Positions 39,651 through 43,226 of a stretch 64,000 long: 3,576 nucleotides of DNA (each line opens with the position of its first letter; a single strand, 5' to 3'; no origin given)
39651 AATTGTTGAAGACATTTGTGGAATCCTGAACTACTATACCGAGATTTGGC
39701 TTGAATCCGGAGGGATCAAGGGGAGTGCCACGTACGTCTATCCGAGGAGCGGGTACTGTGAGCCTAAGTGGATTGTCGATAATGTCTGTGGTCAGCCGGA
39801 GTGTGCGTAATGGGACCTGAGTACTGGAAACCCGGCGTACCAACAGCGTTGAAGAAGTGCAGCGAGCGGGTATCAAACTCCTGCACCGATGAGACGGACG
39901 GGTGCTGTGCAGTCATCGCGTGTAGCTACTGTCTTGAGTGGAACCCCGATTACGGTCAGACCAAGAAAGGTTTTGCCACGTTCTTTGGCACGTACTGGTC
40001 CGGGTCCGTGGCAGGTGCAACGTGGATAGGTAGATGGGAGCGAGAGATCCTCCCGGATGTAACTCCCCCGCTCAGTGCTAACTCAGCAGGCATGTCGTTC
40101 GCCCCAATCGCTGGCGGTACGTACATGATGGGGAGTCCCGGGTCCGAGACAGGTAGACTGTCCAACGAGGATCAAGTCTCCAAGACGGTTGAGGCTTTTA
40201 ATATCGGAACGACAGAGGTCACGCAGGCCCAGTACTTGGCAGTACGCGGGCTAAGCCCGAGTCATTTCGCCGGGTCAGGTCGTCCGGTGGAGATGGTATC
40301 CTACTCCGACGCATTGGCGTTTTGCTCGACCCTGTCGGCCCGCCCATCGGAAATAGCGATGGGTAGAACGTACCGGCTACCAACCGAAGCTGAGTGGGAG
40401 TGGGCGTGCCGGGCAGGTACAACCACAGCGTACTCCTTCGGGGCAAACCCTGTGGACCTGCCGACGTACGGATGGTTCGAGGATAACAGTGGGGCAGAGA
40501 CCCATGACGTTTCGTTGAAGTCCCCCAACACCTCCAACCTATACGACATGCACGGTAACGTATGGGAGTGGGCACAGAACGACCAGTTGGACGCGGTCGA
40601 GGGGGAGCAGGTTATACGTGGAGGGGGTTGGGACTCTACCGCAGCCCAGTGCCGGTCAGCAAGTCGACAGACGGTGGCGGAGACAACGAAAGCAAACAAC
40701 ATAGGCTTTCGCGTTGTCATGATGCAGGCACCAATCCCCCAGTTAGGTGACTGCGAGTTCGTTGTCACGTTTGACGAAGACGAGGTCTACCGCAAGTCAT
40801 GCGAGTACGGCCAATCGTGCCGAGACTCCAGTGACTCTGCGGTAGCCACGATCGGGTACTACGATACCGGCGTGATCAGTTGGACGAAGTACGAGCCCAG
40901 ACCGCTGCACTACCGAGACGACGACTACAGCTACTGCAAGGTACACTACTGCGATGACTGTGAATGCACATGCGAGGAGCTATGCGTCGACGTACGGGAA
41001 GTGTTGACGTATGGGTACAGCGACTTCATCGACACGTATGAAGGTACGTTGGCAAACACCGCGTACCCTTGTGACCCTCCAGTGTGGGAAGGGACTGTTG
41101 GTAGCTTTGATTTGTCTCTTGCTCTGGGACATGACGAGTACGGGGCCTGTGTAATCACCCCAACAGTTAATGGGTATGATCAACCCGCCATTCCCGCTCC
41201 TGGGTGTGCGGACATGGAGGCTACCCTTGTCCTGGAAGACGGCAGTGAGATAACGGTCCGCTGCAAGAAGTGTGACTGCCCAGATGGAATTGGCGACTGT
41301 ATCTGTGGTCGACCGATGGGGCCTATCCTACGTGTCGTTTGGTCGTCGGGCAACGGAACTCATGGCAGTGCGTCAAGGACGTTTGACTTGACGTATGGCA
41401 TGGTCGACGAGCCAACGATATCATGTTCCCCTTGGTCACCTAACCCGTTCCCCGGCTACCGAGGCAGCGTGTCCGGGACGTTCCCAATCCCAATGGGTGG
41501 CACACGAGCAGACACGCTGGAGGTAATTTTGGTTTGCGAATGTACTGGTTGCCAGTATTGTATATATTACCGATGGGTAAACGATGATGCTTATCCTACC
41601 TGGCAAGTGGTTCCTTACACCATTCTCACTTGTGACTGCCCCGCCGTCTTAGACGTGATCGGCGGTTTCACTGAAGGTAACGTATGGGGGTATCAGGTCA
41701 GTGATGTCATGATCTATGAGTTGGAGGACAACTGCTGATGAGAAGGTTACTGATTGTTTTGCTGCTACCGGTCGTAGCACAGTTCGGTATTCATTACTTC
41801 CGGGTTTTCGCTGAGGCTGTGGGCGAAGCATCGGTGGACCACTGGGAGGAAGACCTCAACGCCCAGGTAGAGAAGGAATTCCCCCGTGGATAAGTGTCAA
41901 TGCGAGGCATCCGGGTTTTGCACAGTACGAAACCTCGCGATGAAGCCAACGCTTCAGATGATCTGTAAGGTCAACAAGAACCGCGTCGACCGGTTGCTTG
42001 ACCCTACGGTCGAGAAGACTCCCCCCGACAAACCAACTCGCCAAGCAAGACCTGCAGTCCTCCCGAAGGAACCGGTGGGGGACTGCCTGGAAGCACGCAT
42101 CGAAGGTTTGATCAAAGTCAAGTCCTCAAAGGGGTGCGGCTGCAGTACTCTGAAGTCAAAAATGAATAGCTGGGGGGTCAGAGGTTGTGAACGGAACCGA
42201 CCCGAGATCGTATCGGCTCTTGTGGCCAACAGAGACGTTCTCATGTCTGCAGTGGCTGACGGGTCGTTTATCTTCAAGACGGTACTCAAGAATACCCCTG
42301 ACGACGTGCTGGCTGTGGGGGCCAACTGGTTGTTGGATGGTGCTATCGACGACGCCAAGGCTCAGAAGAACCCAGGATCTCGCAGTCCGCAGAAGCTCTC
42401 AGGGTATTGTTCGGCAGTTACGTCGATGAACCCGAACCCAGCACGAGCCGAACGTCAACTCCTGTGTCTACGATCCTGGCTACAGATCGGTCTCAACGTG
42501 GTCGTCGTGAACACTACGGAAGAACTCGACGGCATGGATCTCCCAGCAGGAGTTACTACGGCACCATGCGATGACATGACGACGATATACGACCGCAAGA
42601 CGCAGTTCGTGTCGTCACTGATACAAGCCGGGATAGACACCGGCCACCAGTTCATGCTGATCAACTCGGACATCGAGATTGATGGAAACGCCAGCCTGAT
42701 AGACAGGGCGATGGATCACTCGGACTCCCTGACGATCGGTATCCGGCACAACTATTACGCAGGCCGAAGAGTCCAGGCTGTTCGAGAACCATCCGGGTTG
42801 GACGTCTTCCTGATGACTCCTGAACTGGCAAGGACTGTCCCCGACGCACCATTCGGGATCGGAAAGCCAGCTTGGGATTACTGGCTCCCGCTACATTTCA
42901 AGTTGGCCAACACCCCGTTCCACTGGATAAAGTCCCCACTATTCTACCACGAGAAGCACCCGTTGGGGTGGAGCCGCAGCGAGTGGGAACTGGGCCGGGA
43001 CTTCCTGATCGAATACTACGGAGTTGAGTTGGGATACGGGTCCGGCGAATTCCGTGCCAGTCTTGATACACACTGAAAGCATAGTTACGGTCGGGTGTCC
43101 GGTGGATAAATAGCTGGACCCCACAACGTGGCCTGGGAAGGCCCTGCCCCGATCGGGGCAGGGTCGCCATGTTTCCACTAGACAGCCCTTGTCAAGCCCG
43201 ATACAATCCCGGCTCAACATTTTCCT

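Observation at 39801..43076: FGE-sulfatase-domain protein, 51-aa signal-peptide ORF and glycosyltransferase-like gene embedded in the virion structural operon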

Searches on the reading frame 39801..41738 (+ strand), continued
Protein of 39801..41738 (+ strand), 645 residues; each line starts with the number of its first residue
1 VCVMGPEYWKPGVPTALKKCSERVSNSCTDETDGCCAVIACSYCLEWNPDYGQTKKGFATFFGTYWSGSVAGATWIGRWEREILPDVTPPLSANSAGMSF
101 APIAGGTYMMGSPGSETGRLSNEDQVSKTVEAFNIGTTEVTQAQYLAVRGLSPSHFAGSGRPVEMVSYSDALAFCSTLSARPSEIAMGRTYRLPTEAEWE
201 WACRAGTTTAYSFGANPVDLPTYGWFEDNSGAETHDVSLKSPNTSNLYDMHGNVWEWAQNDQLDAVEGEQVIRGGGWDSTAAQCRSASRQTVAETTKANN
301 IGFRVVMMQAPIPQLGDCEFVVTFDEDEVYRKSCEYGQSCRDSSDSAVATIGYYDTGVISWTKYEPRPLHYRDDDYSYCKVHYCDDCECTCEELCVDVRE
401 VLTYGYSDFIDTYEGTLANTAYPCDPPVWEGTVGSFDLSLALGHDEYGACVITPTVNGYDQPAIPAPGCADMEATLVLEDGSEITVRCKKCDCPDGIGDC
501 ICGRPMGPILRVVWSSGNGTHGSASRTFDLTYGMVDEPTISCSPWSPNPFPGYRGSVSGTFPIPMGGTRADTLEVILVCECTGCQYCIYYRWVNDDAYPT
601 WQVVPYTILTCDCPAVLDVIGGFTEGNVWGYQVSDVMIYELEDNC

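Call 107: search_protein_families(library=pfam, proteins=[P0330, P0331, P0399, P0408, P0429, P0441, P0443, P0453, P0359, P0433], max_evalue=0.01)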
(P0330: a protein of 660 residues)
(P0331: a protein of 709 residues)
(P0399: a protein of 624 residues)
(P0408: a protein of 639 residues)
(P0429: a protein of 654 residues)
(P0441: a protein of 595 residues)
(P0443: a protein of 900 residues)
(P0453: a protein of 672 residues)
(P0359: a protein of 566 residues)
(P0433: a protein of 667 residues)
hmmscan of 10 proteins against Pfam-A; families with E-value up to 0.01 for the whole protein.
P0330 (660 aa): 0 families

P0331 (709 aa): 0 families

P0399 (624 aa): 4 families
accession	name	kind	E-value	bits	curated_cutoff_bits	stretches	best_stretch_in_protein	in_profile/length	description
PF00092.34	VWA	-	3e-11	44.3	23.8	1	156-302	1-139/174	von Willebrand factor type A domain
PF25106.1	VWA_4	-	3.3e-11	43.5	27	1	157-248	2-93/169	von Willebrand factor A domain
PF13519.12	VWA_2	-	2.2e-05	25.5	27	1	157-265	1-105/107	von Willebrand factor type A domain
PF24909.1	vWA_SIBA-E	-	2.5e-05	24.3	27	1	152-266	33-147/284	Integrin beta-like protein A-E, vWA-like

P0408 (639 aa): 4 families
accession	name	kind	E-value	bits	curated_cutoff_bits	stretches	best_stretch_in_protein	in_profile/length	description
PF00092.34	VWA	-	6.8e-14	52.9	23.8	1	150-284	1-131/174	von Willebrand factor type A domain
PF25106.1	VWA_4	-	6.9e-11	42.4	27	1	151-239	2-90/169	von Willebrand factor A domain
PF13519.12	VWA_2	-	3.4e-09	37.7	27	1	152-256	2-105/107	von Willebrand factor type A domain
PF24909.1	vWA_SIBA-E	-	6.7e-05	22.9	27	1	148-256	35-146/284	Integrin beta-like protein A-E, vWA-like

P0429 (654 aa): 5 families
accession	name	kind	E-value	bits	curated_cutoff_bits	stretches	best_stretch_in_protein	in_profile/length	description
PF00092.34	VWA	-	1.7e-09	38.6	23.8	1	155-276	1-123/174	von Willebrand factor type A domain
PF25106.1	VWA_4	-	8.6e-09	35.6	27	1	156-264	2-106/169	von Willebrand factor A domain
PF24909.1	vWA_SIBA-E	-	3.4e-06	27.1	27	1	135-262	17-147/284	Integrin beta-like protein A-E, vWA-like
PF13519.12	VWA_2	-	2.6e-05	25.2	27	1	156-262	1-106/107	von Willebrand factor type A domain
PF00362.24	Integrin_beta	-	2.9e-05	24.3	24.8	0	212-262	92-145/248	Integrin beta chain VWA domain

P0441 (595 aa): 4 families
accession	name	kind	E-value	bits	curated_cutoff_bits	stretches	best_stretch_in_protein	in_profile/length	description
PF00092.34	VWA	-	4.9e-08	33.8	23.8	1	155-284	1-128/174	von Willebrand factor type A domain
PF25106.1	VWA_4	-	1.9e-07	31.3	27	1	156-264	2-106/169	von Willebrand factor A domain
PF24909.1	vWA_SIBA-E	-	0.0015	18.5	27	1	151-261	33-146/284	Integrin beta-like protein A-E, vWA-like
PF13519.12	VWA_2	-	0.01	16.9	27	0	157-260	2-104/107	von Willebrand factor type A domain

P0443 (900 aa): 0 families

P0453 (672 aa): 0 families

P0359 (566 aa): 0 families

P0433 (667 aa): 4 families
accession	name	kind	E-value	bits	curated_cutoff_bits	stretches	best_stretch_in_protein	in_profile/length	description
PF00092.34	VWA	-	7.9e-12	46.2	23.8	1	174-297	1-128/174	von Willebrand factor type A domain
PF24909.1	vWA_SIBA-E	-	3.2e-10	40.4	27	1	166-281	29-147/284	Integrin beta-like protein A-E, vWA-like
PF25106.1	VWA_4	-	5.9e-07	29.6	27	1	176-283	3-106/169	von Willebrand factor A domain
PF13519.12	VWA_2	-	2.9e-05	25.1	27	1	176-281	2-106/107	von Willebrand factor type A domain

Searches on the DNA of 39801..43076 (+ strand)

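Call 4: search_dna_similar(query=window:39801-43076:+, collection=phages, mode=near)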
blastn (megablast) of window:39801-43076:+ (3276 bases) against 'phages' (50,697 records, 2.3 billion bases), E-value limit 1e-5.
No match.

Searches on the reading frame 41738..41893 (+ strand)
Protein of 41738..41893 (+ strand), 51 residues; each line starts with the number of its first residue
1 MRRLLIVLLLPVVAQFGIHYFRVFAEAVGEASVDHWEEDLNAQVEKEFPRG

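Call 3: search_protein_families(library=pfam, proteins=[window:41738-41893:+], max_evalue=0.1)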
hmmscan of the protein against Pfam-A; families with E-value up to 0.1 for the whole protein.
window:41738-41893:+ (51 aa): 1 family
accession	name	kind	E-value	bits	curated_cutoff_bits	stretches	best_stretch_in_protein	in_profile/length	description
PF07166.16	DUF1398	-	0.043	14.3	22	1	14-45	74-105/119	Protein of unknown function (DUF1398)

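Call 43: search_protein_families(library=phrogs, proteins=[window:41738-41890:+], max_evalue=0.01)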
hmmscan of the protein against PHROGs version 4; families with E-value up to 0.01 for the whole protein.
window:41738-41890:+ (51 aa): 0 families

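Call 80: search_protein_families(library=ncbifam, proteins=[window:41738-41890:+], max_evalue=0.01)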
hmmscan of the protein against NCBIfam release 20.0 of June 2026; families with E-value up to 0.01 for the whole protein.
window:41738-41890:+ (51 aa): 0 families
